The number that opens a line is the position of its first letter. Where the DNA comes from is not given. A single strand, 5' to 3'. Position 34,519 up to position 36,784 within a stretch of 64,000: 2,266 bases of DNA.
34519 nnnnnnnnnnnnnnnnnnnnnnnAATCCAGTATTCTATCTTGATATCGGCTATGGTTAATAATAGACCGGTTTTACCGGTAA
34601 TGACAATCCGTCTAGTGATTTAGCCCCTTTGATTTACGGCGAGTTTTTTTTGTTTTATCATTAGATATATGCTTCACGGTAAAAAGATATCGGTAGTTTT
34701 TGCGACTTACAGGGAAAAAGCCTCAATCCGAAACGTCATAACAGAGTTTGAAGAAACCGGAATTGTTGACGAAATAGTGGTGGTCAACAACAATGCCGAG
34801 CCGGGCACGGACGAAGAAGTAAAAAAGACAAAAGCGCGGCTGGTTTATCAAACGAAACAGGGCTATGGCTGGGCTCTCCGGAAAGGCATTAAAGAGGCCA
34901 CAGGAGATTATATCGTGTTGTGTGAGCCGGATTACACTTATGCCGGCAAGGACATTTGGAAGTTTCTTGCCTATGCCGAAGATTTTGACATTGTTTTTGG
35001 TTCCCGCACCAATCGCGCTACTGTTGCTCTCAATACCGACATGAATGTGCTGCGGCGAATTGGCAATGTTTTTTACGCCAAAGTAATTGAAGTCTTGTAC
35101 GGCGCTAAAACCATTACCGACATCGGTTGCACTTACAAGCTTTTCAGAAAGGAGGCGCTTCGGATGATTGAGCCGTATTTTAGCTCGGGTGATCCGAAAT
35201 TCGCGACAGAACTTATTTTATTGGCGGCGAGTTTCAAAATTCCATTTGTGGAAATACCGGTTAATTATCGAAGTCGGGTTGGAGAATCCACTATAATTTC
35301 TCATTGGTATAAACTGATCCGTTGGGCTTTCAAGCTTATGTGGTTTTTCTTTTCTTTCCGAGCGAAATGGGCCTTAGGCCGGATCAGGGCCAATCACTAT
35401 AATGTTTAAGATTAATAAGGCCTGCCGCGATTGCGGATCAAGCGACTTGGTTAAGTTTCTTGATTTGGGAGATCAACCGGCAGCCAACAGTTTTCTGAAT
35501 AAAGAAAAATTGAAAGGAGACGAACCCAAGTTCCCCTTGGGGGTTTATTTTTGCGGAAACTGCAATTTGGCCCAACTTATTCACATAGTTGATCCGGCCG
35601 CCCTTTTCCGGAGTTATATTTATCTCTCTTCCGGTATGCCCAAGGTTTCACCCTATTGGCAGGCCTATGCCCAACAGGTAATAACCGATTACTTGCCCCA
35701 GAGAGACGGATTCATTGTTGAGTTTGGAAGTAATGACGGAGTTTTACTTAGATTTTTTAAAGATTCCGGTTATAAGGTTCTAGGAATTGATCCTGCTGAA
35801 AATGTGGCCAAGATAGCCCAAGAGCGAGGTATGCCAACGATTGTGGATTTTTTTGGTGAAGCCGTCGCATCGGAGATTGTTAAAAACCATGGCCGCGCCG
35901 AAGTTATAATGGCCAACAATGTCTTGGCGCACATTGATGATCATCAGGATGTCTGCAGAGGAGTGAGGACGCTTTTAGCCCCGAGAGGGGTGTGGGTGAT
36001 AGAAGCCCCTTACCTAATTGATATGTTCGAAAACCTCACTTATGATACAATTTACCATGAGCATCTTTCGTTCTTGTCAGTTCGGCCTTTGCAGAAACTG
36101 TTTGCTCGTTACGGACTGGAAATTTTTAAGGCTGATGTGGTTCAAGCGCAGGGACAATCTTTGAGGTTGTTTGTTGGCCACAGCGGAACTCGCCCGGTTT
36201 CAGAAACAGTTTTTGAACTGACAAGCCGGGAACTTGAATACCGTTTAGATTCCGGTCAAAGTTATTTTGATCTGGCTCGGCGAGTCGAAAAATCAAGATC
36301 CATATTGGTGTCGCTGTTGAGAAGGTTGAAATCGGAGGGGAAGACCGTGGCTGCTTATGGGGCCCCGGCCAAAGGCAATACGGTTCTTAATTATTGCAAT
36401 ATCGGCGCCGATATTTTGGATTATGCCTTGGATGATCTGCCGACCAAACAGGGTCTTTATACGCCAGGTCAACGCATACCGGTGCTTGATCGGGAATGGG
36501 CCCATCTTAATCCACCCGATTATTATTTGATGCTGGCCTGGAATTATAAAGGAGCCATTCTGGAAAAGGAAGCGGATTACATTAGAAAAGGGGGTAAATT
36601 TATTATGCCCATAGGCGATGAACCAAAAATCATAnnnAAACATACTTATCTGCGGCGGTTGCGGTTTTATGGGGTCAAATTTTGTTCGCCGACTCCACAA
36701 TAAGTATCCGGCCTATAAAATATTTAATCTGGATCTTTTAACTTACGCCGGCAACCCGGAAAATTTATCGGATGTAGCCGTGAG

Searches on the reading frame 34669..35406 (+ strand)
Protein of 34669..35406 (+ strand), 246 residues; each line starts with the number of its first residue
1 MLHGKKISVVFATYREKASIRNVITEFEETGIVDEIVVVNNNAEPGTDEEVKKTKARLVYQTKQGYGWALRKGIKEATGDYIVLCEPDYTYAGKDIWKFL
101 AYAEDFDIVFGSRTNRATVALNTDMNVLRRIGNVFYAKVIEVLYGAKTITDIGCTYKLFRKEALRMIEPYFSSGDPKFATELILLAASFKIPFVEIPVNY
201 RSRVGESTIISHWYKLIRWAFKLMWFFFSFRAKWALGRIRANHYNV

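Call 37: search_protein_families(library=pfam, proteins=[window:34669-35406:+], max_evalue=0.001)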
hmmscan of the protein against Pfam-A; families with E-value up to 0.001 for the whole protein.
window:34669-35406:+ (246 aa): 1 family
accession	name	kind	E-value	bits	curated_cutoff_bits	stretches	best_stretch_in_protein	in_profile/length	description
PF00535.33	Glycos_transf_2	-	1.7e-18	67.5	23.3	1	8-165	1-165/168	Glycosyl transferase family 2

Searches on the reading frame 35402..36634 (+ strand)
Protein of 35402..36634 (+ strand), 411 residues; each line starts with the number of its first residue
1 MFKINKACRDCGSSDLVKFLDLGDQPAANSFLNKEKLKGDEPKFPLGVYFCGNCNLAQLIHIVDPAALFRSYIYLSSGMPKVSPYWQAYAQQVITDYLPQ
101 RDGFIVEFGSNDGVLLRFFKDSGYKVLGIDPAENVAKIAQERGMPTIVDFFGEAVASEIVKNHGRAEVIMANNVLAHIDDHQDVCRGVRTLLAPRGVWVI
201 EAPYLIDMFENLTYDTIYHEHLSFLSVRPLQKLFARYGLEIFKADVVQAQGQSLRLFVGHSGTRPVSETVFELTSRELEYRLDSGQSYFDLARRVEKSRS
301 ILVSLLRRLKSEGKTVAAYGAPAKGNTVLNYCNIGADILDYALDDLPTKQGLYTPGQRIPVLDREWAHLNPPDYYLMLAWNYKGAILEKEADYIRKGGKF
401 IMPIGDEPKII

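Call 37: search_protein_families(library=pfam, proteins=[window:35402-36634:+], max_evalue=0.001)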
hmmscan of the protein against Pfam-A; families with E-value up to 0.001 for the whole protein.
window:35402-36634:+ (411 aa): 6 families
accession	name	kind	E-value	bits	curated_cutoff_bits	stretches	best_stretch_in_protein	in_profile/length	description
PF08484.17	Methyltransf_14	-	1.3e-47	162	23.5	1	250-404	3-159/160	C-methyltransferase C-terminal domain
PF08421.16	Methyltransf_13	-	2.2e-20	73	31.3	1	8-69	1-62/62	Putative zinc binding domain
PF13489.12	Methyltransf_23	-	5.1e-20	72.3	27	1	92-241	11-161/164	Methyltransferase domain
PF08242.18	Methyltransf_12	-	2.3e-09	38.3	30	1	106-197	1-97/98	Methyltransferase domain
PF08241.18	Methyltransf_11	-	9e-08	33.1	21.2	1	107-199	2-94/95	Methyltransferase domain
PF13649.12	Methyltransf_25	-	2.8e-06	28.4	27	1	105-196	1-97/97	Methyltransferase domain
